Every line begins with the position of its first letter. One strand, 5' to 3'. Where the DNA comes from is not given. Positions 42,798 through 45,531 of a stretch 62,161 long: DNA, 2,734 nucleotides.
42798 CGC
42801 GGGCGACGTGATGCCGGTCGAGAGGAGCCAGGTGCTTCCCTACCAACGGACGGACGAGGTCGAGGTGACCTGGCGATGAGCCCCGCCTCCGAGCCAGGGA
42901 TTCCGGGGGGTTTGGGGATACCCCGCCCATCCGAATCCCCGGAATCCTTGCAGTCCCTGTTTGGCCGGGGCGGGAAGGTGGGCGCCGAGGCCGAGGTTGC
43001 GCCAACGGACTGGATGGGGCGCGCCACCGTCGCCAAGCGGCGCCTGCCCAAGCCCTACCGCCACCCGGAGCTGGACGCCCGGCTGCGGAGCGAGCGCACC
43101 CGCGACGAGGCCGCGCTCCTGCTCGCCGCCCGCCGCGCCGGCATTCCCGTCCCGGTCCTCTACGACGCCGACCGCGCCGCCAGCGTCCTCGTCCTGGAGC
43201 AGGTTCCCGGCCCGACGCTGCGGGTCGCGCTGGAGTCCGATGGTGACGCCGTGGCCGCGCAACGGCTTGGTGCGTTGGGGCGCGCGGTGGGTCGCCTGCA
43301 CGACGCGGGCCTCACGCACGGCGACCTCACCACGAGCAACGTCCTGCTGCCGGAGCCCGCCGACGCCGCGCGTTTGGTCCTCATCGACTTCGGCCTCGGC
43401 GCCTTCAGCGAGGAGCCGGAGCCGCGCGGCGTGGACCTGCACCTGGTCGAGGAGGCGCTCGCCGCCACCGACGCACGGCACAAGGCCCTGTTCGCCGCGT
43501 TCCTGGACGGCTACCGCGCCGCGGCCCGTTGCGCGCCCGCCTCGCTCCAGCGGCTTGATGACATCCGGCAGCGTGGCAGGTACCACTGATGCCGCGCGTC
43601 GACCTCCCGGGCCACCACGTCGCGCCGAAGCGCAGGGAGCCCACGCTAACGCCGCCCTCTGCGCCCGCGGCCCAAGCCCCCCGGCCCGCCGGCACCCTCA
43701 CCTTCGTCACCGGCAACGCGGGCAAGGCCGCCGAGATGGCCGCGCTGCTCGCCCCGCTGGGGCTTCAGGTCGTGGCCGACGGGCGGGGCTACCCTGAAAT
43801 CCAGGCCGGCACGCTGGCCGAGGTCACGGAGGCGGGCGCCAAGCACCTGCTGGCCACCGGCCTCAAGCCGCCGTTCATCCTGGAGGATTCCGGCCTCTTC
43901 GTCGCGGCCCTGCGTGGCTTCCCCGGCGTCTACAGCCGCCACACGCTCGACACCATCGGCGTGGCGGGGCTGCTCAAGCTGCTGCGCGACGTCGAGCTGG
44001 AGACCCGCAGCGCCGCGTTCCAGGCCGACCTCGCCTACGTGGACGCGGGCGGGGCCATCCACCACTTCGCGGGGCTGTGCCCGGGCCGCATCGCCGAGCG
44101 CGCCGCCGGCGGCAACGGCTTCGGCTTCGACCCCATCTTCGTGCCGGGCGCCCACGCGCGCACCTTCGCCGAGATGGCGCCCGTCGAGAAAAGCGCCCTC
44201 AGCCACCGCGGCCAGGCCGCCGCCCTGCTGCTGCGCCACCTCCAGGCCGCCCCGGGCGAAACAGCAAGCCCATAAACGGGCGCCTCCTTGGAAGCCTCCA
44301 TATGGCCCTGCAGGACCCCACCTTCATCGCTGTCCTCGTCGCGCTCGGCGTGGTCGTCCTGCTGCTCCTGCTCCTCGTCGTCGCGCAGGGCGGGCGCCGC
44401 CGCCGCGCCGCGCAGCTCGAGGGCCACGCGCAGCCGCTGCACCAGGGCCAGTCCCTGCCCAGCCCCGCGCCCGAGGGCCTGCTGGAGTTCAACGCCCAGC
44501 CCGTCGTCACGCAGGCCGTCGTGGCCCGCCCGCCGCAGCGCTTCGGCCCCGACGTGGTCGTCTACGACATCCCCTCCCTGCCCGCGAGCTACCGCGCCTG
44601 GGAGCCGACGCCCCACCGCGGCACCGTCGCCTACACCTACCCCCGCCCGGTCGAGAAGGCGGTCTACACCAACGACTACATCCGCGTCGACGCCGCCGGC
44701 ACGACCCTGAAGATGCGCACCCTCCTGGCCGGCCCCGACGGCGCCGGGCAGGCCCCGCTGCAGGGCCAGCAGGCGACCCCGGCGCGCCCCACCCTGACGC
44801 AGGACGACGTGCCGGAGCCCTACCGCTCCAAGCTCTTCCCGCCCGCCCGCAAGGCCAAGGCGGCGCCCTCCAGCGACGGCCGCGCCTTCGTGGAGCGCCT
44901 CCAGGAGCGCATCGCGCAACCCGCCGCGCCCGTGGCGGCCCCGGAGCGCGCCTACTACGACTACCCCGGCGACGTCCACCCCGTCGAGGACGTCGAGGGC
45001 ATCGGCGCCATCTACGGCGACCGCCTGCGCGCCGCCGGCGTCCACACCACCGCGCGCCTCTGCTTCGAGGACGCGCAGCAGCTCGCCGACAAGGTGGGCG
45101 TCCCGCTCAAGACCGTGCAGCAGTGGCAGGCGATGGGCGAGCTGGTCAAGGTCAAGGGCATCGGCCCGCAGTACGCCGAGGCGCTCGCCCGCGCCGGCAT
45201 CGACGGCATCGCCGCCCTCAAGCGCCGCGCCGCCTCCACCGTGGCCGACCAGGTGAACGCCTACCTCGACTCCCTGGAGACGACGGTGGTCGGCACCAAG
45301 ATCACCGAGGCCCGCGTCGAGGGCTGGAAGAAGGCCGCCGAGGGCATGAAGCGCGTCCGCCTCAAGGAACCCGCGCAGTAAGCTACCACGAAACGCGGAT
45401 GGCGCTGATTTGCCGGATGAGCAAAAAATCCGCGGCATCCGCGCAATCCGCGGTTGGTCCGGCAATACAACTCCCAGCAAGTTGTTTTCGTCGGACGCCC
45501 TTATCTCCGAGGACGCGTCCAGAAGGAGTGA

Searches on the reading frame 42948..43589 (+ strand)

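Call 13: search_protein_families(library=pfam, proteins=[window:42948-43589:+])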
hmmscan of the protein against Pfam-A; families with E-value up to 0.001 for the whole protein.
window:42948-43589:+ (213 aa): 4 families
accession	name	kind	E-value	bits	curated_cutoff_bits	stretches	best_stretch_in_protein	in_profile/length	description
PF06293.20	Kdo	-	3.7e-10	40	21.3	1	21-148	29-166/207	Lipopolysaccharide kinase (Kdo/WaaP) family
PF01636.29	APH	-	7.4e-08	32.9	23.2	1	48-120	34-110/239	Phosphotransferase enzyme family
PF01163.29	RIO1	-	3.3e-05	24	22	1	49-149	53-149/187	RIO domain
PF00069.31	Pkinase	-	4.7e-05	23.3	31.7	1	76-157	70-151/263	Protein kinase domain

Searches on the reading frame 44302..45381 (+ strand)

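Call 14: search_protein_families(library=pfam, proteins=[window:44302-45381:+])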
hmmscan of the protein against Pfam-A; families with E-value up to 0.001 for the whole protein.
window:44302-45381:+ (359 aa): 2 families
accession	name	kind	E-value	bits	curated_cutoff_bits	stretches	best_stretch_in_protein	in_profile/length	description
PF14229.12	DUF4332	-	4e-14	53.3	23.2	1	233-346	2-119/122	Domain of unknown function (DUF4332)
PF14520.12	HHH_5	-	1e-11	45.6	27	2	280-313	3-36/57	Helix-hairpin-helix domain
